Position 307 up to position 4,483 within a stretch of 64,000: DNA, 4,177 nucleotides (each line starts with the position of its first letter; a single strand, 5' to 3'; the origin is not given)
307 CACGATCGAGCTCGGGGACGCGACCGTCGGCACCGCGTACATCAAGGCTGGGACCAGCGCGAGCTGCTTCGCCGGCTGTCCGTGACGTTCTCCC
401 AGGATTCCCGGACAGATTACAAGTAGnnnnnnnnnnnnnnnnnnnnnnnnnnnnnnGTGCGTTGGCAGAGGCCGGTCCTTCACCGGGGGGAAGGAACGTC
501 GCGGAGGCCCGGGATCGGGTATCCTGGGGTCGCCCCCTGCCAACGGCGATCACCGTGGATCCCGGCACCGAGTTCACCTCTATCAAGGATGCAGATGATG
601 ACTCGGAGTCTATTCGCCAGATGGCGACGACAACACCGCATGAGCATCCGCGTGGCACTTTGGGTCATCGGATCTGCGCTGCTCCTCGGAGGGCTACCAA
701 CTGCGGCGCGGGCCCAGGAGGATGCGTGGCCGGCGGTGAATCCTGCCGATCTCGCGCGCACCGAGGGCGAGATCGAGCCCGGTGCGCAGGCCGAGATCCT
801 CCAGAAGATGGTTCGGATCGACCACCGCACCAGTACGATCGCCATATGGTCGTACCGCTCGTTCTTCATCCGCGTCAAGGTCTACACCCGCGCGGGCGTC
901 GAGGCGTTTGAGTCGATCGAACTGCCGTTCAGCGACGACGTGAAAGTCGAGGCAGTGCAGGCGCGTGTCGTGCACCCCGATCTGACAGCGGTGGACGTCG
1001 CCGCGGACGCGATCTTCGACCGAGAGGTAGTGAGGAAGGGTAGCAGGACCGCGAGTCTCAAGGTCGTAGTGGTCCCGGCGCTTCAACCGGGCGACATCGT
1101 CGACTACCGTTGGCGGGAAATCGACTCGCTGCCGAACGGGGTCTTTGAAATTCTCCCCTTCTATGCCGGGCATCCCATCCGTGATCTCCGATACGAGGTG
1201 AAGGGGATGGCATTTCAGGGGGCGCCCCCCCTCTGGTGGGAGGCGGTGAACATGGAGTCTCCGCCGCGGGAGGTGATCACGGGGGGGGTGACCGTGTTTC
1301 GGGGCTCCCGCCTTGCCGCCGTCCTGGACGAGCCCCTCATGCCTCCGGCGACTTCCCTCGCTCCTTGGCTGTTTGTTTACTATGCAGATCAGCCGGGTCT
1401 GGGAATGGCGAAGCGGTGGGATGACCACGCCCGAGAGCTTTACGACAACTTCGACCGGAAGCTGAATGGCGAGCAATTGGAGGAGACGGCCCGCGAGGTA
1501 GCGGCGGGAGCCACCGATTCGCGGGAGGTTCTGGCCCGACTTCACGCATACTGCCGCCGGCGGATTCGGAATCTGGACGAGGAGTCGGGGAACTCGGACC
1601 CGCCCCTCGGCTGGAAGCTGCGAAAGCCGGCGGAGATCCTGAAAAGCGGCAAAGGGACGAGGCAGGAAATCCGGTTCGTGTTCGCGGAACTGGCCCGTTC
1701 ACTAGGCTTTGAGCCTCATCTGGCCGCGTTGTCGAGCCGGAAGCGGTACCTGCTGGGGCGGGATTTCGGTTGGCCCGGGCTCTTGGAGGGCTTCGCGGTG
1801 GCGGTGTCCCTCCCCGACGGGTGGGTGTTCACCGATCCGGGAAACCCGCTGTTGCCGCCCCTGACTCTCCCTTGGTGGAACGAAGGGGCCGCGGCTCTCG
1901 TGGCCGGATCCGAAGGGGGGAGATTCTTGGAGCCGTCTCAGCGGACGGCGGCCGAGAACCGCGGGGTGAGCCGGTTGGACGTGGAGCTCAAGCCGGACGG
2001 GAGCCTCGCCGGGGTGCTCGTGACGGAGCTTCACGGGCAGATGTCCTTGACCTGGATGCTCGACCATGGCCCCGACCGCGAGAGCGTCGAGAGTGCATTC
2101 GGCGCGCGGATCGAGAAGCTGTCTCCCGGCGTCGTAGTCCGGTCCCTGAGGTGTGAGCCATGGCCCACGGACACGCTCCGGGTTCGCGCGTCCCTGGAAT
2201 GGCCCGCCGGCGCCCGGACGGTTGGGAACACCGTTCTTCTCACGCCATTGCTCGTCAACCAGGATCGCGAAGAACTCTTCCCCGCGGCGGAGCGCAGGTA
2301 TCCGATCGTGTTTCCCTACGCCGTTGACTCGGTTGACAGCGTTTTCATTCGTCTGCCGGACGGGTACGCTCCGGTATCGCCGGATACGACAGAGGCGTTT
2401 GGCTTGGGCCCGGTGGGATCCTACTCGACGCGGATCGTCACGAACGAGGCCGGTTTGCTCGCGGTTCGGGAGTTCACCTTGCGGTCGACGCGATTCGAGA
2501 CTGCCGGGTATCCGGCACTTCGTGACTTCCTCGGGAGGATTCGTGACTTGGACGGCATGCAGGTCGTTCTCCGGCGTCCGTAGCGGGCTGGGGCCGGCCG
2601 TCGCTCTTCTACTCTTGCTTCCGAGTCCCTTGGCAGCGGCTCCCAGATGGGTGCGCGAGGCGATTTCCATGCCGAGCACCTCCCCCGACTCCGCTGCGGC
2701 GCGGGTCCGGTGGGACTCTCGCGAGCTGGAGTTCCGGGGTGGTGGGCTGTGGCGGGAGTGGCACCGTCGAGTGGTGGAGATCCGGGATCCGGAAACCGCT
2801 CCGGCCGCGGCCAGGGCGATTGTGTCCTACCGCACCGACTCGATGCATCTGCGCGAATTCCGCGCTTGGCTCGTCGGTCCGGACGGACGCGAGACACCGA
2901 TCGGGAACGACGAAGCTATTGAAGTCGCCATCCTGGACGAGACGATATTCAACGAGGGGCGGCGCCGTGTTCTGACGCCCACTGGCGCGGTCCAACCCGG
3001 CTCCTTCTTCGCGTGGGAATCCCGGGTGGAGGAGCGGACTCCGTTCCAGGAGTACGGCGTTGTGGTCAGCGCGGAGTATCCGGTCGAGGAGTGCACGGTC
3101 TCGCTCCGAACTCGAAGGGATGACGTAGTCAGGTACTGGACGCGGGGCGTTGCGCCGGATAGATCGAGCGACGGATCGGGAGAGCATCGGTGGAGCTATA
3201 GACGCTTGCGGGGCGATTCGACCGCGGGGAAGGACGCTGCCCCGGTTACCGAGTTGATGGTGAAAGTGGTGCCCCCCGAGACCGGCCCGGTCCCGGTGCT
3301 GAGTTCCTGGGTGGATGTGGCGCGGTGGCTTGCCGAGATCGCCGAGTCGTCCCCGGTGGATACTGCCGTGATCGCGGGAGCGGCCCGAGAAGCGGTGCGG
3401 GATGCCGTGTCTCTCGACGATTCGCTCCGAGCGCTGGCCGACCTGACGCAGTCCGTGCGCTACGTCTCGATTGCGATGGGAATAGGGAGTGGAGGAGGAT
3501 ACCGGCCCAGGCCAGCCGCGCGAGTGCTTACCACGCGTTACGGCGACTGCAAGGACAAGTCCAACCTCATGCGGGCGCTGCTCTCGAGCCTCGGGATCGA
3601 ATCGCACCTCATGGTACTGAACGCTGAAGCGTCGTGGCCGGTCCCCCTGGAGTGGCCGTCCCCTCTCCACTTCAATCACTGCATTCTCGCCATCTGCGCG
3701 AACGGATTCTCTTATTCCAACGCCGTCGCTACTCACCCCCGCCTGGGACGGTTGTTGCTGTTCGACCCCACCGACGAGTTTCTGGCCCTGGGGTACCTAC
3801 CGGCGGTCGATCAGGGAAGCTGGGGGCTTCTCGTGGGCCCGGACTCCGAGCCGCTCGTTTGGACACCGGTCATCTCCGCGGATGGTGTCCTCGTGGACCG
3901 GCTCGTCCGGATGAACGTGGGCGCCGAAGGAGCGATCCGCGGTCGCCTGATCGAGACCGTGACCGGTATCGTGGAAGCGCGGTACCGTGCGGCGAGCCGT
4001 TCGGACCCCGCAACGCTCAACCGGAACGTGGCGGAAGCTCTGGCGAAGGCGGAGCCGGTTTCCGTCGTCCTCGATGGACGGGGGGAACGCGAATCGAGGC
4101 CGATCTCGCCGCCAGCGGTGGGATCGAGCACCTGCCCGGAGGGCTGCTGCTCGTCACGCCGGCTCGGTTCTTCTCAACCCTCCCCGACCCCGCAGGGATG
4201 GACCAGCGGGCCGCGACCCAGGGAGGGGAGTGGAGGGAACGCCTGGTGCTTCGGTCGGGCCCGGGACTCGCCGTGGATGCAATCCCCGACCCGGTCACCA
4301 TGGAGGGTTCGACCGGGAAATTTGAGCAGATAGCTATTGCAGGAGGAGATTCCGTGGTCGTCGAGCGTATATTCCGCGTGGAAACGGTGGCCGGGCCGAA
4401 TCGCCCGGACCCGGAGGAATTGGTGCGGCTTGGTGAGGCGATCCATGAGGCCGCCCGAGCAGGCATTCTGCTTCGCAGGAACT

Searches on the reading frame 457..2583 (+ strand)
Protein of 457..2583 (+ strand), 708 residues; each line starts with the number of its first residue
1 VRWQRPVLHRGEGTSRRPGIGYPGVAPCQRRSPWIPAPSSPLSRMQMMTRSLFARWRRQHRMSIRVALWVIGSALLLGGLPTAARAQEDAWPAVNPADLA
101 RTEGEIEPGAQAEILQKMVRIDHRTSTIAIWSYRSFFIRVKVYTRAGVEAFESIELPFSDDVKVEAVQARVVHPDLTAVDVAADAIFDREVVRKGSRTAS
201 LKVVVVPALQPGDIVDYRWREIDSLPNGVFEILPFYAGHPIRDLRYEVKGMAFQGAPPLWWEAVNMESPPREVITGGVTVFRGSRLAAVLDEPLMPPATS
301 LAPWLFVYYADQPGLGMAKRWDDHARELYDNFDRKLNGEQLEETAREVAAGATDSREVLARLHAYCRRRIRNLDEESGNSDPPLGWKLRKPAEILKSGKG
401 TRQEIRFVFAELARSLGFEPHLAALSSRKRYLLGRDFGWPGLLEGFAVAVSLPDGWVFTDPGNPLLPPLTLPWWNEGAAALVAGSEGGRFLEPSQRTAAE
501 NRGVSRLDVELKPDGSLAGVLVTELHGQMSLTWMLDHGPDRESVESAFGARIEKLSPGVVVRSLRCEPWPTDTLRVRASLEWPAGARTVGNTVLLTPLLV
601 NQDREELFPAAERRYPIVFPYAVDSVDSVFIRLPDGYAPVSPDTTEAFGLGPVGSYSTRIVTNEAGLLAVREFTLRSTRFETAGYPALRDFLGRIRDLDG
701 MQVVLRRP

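Call 33: search_protein_families(library=pfam, proteins=[window:457-2583:+], max_evalue=0.001)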
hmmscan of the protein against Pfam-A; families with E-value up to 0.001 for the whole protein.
window:457-2583:+ (708 aa): 2 families
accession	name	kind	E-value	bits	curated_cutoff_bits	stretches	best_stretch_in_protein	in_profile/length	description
PF12969.12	DUF3857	-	2.9e-10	40.9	24.6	1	140-249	13-130/170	Domain of Unknown Function with PDB structure (DUF3857)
PF01841.26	Transglut_core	-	0.00033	21.3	23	1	343-419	2-71/108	Transglutaminase-like superfamily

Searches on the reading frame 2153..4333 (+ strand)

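Call 33: search_protein_families(library=pfam, proteins=[window:2153-4333:+], max_evalue=0.001)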
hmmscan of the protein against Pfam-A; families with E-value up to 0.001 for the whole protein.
window:2153-4333:+ (726 aa): 2 families
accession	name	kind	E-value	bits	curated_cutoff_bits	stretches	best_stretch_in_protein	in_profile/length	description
PF12969.12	DUF3857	-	1.9e-10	41.5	24.6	1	199-352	4-166/170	Domain of Unknown Function with PDB structure (DUF3857)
PF01841.26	Transglut_core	-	0.00027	21.6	23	1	446-487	34-75/108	Transglutaminase-like superfamily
